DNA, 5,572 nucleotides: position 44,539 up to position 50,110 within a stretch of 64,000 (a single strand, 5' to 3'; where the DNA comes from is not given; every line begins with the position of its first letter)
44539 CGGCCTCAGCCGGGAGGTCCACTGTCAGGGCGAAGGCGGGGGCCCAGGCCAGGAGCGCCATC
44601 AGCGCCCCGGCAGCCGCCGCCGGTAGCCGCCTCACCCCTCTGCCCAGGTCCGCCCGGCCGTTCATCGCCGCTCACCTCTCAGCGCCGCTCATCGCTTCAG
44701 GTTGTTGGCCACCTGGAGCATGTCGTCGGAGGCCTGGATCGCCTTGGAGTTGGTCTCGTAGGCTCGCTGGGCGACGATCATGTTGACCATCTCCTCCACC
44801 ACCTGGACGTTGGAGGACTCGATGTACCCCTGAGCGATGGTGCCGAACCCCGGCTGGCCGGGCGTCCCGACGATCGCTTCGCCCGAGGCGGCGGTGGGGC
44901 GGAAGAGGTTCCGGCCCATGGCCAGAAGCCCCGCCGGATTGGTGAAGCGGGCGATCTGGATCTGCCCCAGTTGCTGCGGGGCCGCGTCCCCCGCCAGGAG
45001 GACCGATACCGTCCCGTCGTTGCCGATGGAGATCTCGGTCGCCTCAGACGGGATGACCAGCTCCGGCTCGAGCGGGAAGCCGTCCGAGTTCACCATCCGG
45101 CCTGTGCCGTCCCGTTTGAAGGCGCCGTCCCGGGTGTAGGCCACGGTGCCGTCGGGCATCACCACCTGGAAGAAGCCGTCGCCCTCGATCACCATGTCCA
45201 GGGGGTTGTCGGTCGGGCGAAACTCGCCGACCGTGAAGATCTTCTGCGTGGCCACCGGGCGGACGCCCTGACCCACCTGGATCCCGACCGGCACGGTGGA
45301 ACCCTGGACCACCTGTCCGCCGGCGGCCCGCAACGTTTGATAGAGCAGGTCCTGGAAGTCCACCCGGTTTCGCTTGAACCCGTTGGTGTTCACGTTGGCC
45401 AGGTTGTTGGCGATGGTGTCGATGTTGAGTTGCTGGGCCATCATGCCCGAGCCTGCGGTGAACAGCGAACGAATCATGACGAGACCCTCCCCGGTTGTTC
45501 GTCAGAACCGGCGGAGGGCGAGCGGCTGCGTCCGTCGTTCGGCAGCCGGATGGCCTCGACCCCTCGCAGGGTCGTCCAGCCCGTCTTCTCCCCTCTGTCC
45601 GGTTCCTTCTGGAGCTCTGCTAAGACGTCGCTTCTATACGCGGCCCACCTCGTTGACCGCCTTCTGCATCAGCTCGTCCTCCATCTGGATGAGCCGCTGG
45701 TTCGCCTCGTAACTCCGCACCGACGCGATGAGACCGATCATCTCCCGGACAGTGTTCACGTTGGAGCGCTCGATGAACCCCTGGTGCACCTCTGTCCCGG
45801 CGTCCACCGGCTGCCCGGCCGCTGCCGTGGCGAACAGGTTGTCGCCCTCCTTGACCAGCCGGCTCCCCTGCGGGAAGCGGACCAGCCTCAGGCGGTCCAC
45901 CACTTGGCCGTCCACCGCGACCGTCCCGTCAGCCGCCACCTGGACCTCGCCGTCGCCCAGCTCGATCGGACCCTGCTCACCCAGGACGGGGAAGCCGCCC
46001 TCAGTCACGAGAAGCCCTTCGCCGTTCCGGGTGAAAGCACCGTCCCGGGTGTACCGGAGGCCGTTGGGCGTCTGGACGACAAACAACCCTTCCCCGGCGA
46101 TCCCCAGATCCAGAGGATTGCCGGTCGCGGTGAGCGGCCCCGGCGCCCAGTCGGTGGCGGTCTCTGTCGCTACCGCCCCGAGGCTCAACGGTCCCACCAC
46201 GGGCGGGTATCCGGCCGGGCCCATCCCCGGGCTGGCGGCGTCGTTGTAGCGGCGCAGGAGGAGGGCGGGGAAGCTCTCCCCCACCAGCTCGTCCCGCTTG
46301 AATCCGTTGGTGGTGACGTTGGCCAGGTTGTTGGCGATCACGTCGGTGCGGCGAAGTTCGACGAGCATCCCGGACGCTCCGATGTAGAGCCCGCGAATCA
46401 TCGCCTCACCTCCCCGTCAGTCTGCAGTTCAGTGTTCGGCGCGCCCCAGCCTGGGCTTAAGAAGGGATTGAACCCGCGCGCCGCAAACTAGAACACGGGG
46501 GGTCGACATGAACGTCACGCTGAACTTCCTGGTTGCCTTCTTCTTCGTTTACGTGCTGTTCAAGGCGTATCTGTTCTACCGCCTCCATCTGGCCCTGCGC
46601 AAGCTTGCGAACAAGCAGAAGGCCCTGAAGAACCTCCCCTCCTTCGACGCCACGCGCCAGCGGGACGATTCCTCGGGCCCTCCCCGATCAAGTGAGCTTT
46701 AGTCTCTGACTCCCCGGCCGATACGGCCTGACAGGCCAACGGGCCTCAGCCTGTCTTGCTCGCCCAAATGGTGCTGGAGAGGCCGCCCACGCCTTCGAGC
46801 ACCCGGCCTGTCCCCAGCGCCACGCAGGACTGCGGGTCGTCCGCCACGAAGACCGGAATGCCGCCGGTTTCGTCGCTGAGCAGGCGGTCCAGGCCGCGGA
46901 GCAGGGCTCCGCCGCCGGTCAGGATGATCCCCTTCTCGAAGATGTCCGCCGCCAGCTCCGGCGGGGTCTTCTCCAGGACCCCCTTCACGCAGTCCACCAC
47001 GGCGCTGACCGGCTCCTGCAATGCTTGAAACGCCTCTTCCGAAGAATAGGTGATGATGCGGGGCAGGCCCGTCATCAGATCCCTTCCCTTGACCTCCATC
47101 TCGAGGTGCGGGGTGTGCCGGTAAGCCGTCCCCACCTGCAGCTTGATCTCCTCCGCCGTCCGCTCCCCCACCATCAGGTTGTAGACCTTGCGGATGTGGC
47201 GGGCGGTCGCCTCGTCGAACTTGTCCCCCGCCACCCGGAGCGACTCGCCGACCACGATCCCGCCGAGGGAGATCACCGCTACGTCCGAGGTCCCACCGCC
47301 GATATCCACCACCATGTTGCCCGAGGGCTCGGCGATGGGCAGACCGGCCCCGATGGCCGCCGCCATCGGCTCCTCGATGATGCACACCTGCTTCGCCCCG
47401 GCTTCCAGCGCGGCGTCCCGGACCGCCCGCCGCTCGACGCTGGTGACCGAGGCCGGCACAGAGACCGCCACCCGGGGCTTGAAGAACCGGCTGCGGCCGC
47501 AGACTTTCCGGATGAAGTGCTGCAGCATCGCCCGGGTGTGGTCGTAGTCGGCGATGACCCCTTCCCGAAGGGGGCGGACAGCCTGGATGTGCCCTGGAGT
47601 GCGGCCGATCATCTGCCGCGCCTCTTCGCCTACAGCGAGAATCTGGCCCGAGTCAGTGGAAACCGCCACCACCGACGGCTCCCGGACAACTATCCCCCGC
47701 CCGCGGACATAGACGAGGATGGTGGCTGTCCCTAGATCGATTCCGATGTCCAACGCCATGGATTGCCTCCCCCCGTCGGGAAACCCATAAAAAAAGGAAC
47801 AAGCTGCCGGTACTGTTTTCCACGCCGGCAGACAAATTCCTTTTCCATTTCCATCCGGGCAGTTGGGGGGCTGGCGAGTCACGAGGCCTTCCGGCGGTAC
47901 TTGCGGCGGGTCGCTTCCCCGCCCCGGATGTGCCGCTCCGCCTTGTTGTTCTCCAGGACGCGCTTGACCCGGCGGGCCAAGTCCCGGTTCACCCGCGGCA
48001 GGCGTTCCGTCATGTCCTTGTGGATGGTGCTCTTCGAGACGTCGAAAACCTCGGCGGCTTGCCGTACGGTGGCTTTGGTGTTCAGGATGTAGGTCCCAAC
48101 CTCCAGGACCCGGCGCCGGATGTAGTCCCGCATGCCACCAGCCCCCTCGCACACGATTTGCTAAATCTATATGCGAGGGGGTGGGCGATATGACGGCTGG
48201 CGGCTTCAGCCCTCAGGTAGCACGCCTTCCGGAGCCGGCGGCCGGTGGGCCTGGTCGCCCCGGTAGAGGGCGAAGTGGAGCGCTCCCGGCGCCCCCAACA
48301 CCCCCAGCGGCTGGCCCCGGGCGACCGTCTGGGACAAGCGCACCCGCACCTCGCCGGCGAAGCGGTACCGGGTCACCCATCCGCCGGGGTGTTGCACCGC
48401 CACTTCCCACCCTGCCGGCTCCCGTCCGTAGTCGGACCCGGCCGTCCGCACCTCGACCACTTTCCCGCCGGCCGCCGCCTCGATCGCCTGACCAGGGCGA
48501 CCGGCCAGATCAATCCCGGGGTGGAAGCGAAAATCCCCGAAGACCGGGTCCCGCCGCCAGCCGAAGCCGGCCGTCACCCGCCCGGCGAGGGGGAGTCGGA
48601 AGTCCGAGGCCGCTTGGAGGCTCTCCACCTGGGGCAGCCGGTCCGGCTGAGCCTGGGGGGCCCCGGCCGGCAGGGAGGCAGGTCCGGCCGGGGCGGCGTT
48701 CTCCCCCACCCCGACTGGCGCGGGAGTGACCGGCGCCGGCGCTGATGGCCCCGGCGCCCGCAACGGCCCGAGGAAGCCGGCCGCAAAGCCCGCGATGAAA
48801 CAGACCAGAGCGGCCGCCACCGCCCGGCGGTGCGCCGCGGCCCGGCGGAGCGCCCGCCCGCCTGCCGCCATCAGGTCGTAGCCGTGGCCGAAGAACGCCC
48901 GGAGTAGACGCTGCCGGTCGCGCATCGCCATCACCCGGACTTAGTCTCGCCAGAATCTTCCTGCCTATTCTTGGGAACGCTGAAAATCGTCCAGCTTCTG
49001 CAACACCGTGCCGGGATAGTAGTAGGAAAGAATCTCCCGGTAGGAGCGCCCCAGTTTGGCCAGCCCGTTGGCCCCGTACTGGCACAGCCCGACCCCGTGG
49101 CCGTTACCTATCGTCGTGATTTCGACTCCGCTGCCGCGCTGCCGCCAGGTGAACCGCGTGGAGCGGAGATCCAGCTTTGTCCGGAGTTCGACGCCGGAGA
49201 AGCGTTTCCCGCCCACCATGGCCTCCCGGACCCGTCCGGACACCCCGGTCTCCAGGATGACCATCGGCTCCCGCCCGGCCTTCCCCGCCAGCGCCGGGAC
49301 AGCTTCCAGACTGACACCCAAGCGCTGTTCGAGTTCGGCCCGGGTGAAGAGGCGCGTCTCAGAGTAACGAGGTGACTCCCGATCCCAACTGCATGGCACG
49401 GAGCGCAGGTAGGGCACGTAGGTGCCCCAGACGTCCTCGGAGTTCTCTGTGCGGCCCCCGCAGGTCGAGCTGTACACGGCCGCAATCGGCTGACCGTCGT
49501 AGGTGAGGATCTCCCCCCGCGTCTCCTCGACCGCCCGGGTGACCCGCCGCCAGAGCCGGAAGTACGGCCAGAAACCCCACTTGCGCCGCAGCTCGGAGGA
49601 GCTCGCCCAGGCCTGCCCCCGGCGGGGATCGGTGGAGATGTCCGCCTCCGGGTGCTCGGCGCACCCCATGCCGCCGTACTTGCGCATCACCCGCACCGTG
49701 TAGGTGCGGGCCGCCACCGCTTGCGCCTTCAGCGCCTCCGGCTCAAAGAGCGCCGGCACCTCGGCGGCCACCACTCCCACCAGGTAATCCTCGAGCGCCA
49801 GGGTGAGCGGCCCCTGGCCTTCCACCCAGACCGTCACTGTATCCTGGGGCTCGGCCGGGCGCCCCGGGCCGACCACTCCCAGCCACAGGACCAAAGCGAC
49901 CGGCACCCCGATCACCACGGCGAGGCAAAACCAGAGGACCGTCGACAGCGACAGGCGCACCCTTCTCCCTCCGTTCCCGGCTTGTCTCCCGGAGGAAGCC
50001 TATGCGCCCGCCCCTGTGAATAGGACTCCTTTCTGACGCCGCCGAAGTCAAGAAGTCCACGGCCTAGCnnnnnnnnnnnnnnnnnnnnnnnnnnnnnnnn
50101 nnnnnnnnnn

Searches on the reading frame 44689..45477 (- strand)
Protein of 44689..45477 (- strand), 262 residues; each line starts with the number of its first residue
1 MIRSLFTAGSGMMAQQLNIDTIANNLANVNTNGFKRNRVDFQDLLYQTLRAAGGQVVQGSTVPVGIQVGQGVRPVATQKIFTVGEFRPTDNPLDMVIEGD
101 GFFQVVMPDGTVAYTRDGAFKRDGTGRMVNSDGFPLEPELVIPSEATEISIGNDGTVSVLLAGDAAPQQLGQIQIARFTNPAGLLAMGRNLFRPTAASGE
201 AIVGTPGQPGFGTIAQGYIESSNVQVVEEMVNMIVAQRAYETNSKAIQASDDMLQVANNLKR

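Call 85: search_protein_families(library=pfam, proteins=[window:44689-45477:-], max_evalue=0.0001)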
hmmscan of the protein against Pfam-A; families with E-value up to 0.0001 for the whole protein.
window:44689-45477:- (262 aa): 3 families
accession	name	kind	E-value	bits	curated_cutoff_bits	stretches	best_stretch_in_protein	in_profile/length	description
PF22692.1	LlgE_F_G_D1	-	1.3e-26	92.9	27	1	97-159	2-64/64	Flagellar hook protein FlgE/F/G D1 domain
PF06429.18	Flg_bbr_C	-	2.4e-22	78.6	23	1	215-260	1-46/46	Flagellar basal body rod FlgEFG protein C-terminal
PF00460.25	Flg_bb_rod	-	3.4e-11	43.3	20.7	1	7-35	3-31/31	Flagella basal body rod protein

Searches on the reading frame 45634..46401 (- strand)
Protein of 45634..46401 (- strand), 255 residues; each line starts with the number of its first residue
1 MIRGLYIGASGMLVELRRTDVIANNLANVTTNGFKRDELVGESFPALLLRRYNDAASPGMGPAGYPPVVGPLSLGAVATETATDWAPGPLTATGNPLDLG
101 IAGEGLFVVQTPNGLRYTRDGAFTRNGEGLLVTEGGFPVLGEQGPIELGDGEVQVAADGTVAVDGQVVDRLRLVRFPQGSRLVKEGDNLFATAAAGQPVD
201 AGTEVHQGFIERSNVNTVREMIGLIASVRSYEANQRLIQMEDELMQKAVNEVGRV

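Call 85: search_protein_families(library=pfam, proteins=[window:45634-46401:-], max_evalue=0.0001)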
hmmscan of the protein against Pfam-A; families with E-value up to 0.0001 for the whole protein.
window:45634-46401:- (255 aa): 3 families
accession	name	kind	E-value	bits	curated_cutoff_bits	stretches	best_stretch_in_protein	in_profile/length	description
PF06429.18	Flg_bbr_C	-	2.1e-16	59.6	23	1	207-250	2-45/46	Flagellar basal body rod FlgEFG protein C-terminal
PF22692.1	LlgE_F_G_D1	-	9.5e-13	48.6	27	1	101-162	2-63/64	Flagellar hook protein FlgE/F/G D1 domain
PF00460.25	Flg_bb_rod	-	1.8e-07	31.4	20.7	1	5-35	1-31/31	Flagella basal body rod protein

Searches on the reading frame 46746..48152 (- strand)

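Call 85: search_protein_families(library=pfam, proteins=[window:46746-48152:-], max_evalue=0.0001)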
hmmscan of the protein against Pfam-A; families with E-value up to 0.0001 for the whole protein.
window:46746-48152:- (468 aa): 4 families
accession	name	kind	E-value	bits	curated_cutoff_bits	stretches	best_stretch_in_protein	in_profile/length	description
PF06723.19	MreB_Mbl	-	1.3e-143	478.2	27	1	135-455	3-322/327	MreB/Mbl protein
PF00012.26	HSP70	-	1.2e-12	47.3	20.6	1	228-324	136-238/599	Hsp70 protein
PF00022.25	Actin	-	1.1e-09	37.8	27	1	159-322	31-189/410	Actin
PF14450.12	FtsA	-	1.5e-08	35.4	31.8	1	280-445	1-125/127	Cell division protein FtsA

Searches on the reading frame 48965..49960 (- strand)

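Call 85: search_protein_families(library=pfam, proteins=[window:48965-49960:-], max_evalue=0.0001)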
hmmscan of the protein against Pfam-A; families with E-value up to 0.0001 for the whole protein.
window:48965-49960:- (331 aa): 1 family
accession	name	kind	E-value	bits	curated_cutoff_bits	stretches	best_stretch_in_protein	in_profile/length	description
PF08486.15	SpoIID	-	3.6e-22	79.3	23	1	54-154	11-97/97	Stage II sporulation protein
